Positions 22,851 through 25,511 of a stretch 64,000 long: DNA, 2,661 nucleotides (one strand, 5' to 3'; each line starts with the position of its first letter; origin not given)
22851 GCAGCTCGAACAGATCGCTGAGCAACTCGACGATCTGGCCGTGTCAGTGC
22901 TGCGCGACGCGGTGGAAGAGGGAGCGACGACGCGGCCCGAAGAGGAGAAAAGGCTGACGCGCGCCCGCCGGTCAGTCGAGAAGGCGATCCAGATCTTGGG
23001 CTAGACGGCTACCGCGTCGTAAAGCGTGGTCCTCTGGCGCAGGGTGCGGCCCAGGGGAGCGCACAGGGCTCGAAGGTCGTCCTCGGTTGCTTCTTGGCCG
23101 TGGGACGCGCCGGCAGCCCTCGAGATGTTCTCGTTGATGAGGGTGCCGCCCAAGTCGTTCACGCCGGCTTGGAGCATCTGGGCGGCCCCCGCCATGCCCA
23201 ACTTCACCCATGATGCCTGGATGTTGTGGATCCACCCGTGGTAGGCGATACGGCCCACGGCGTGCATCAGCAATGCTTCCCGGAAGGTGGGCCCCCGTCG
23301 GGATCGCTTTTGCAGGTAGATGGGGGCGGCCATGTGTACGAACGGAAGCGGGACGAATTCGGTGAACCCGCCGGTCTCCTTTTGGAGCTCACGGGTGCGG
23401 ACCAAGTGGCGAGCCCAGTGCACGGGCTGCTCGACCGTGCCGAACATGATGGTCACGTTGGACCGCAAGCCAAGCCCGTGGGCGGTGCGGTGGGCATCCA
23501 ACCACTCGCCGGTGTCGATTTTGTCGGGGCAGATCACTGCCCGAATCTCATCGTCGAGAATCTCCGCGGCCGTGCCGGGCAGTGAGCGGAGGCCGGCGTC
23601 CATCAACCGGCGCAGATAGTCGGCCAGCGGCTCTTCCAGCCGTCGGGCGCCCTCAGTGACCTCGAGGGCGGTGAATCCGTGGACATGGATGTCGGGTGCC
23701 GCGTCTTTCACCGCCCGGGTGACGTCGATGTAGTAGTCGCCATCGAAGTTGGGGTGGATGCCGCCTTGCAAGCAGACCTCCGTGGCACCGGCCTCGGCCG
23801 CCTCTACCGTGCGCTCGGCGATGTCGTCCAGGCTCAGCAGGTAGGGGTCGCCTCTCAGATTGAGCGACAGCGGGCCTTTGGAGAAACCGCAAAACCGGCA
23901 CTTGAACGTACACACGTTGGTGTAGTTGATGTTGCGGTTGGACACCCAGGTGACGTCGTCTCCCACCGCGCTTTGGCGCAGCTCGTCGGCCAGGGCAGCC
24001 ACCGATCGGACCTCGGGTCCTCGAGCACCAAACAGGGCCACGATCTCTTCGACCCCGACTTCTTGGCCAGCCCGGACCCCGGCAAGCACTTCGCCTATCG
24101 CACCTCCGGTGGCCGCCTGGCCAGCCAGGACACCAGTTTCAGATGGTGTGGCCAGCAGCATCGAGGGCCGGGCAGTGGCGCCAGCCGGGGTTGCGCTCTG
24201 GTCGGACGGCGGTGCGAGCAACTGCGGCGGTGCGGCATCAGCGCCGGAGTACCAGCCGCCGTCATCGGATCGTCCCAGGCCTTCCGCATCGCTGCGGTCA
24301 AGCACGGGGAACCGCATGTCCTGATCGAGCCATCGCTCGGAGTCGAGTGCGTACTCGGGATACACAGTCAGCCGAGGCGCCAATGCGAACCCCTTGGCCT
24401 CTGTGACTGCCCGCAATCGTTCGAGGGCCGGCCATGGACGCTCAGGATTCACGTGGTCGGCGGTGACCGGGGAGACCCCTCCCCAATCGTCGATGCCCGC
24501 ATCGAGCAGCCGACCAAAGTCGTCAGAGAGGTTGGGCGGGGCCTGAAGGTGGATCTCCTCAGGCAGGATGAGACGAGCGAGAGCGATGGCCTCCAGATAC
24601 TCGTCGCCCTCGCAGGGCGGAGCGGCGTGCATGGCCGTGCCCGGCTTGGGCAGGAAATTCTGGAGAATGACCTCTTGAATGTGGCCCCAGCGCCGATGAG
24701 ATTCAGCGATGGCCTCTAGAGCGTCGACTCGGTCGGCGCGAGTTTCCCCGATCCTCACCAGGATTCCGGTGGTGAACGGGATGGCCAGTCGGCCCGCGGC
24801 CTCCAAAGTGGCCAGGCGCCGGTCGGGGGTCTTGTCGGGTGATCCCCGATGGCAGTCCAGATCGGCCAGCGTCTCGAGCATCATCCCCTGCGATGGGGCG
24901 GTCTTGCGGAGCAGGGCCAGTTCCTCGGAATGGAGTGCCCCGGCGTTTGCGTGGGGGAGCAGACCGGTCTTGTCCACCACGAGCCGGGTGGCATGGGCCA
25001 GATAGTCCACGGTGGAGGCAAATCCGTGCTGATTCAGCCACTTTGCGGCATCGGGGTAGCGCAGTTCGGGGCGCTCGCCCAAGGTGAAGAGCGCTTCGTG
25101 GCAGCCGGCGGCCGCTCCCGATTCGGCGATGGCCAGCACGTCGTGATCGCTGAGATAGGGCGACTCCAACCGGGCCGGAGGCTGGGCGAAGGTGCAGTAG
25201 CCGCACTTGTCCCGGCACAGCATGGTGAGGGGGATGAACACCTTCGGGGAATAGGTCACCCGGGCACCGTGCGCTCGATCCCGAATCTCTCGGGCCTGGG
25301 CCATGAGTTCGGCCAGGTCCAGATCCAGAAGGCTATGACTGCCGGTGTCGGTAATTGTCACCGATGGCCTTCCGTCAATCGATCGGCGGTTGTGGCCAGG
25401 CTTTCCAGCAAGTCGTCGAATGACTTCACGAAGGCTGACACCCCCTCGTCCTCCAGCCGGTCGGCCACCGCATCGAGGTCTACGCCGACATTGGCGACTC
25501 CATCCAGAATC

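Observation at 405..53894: Window-wide pattern: short tandem duplications concentrated at gene starts and junctions, repeatedly yielding relay ORFs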

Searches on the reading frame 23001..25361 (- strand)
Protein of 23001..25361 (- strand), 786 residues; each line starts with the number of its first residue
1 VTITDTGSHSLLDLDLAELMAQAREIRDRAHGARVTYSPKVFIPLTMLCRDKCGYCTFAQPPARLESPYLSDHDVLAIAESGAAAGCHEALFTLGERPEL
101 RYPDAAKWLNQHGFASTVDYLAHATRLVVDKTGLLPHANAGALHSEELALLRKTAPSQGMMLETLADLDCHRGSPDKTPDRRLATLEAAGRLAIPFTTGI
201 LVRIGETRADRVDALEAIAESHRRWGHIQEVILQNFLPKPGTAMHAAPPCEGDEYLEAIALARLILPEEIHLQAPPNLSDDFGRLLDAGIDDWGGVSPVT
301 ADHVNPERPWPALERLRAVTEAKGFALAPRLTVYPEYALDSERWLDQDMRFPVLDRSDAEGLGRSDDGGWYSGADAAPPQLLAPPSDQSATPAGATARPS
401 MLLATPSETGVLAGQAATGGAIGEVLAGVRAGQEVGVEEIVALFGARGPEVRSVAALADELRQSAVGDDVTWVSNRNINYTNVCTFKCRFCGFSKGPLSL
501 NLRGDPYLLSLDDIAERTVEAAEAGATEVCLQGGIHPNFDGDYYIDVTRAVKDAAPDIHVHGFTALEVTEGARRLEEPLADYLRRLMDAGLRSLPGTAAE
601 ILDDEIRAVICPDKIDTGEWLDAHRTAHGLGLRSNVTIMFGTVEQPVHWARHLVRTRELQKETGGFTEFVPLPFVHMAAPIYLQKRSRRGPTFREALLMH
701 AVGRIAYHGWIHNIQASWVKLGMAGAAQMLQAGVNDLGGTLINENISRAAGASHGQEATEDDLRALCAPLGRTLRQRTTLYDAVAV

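Call 16: find_encoding_contigs(protein=window:23001-25361:-, flank=10000, max_places=2)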
Protein window:23001-25361:- (786 aa): 4 contigs read that carry it; 2 places shown.
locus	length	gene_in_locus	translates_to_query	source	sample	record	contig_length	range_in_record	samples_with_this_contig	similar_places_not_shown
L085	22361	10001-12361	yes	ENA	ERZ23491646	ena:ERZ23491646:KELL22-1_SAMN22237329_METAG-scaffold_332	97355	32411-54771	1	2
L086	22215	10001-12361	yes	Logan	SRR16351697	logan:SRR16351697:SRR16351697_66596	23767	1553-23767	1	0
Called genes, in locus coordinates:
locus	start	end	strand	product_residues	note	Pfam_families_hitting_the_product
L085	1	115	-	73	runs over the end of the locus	-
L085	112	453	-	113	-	-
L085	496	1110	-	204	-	PF02190:LON_substr_bdg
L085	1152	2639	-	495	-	PF02113:Peptidase_S13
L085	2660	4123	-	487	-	PF13380:CoA_binding_2, PF13607:Succ_CoA_lig, PF19045:Ligase_CoA_2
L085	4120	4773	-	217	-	PF08442:ATP-grasp_2 (weak), PF13549:ATP-grasp_5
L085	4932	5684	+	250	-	PF00487:FA_desaturase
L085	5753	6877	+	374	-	PF08495:FIST, PF10442:FIST_C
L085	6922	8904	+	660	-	PF00456:Transketolase_N, PF02779:Transket_pyr, PF02780:Transketolase_C, PF22613:Transketolase_C_1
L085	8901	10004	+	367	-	PF00923:TAL_FSA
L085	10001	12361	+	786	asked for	PF04055:Radical_SAM, PF19288:CofH_C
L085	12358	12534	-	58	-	-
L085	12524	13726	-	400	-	PF13187:Fer4_9 (faint), PF12797:Fer4_2 (faint), PF00037:Fer4 (faint), PF12838:Fer4_7, PF13183:Fer4_8, PF13484:Fer4_16 (weak), PF13534:Fer4_17, PF02754:CCG, +1 more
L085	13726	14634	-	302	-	PF01565:FAD_binding_4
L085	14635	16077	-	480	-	PF01565:FAD_binding_4, PF02913:FAD-oxidase_C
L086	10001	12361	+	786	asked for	PF04055:Radical_SAM, PF19288:CofH_C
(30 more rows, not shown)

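Call 19: find_related_loci(query=window:23004-25361:-, collection=genome_contigs, flank=10000)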
Query window:23004-25361:- (786 aa) in genome_contigs; peptide patterns used: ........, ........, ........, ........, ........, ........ (x = any residue, [..] = any of these).
600 stretches matched a pattern (row limit reached: there are more); 598 encode a relative of the query (tblastn E <= 1e-3); the best 80 are kept; 80 distinct loci.
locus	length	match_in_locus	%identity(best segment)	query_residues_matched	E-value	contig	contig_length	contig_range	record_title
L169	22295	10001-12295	88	1-786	0e+0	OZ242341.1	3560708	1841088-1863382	MAG: Candidatus Poriferisocius sp. isolate 0ce05ba1-728e-4541-870e-a511d1e8f405 genome assembly, chromosome: 1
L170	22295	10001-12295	88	1-786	0e+0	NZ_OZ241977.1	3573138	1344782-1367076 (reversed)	MAG: Candidatus Poriferisocius sp. isolate 487b4cec-4729-4ab4-8a52-7084cce3f8e8 chromosome 1, complete sequence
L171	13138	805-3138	73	8-785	0e+0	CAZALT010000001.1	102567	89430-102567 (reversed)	MAG TPA_asm: uncultured Rhabdothermincola sp. isolate SRP344714_co2_478 genome assembly, contig: NODE_417_length_102567_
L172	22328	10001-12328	72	7-785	0e+0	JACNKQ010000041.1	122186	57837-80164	MAG: Actinomycetota bacterium isolate NIOZ-UU63 NIOZ-UU_NODE_83_length_122186_cov_14.5876, whole genome shotgun sequence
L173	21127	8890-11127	72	8-785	0e+0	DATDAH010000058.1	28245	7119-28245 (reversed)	MAG TPA_asm: Acidimicrobiales bacterium isolate SMAG_U91 k141_279741, whole genome shotgun sequence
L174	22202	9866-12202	71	11-781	0e+0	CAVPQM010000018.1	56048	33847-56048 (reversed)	MAG: uncultured Actinomycetota bacterium isolate MFD10113.bin.2.21 genome assembly, contig: contig_41712, whole genome s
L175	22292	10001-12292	71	11-784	0e+0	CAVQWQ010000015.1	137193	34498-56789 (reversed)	MAG: uncultured Actinomycetes bacterium isolate MFD01872.bin.2.262 genome assembly, contig: contig_154761, whole genome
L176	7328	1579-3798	72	11-781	0e+0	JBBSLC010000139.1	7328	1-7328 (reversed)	MAG: Acidimicrobiales bacterium isolate metawrap_LS4_40 metawrap_LS4_40_K_1141022_L_7328_cov_17.0000, whole genome shotg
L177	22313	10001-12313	72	13-785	0e+0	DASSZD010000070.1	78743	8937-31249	MAG TPA_asm: Acidimicrobiales bacterium isolate SMAG_U698 k141_514745, whole genome shotgun sequence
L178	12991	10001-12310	72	16-785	0e+0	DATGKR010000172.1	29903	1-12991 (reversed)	MAG TPA_asm: Acidimicrobiales bacterium isolate SMAG_U9864 k141_153498, whole genome shotgun sequence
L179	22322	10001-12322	71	12-785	0e+0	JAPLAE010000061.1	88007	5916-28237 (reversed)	MAG: Actinomycetota bacterium isolate LacPavin_0419_WC53_MAG_57_16 LacPavin_0419_WC53_scaffold_81631, whole genome shotg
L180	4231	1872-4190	69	10-784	0e+0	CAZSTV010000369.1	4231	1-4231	MAG TPA_asm: uncultured Acidimicrobiaceae bacterium isolate SRP268394_co1_97 genome assembly, contig: NODE_28084_length_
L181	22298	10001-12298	71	15-781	0e+0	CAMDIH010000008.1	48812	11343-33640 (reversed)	MAG: Candidatus Microthrix parvicella RN1 isolate TH-08apr19-254 genome assembly, contig: TH-08apr19-C1637, whole genome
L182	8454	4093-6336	71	9-781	0e+0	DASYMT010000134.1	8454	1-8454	MAG TPA_asm: Acidimicrobiales bacterium isolate SMAG_U4382 k141_56417, whole genome shotgun sequence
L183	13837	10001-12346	69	13-783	0e+0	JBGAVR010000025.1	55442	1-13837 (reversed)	MAG: Microthrixaceae bacterium isolate MAG_AAO_AS.66 AAOAS-66_NODE_25_length_55442_cov_5.315687, whole genome shotgun se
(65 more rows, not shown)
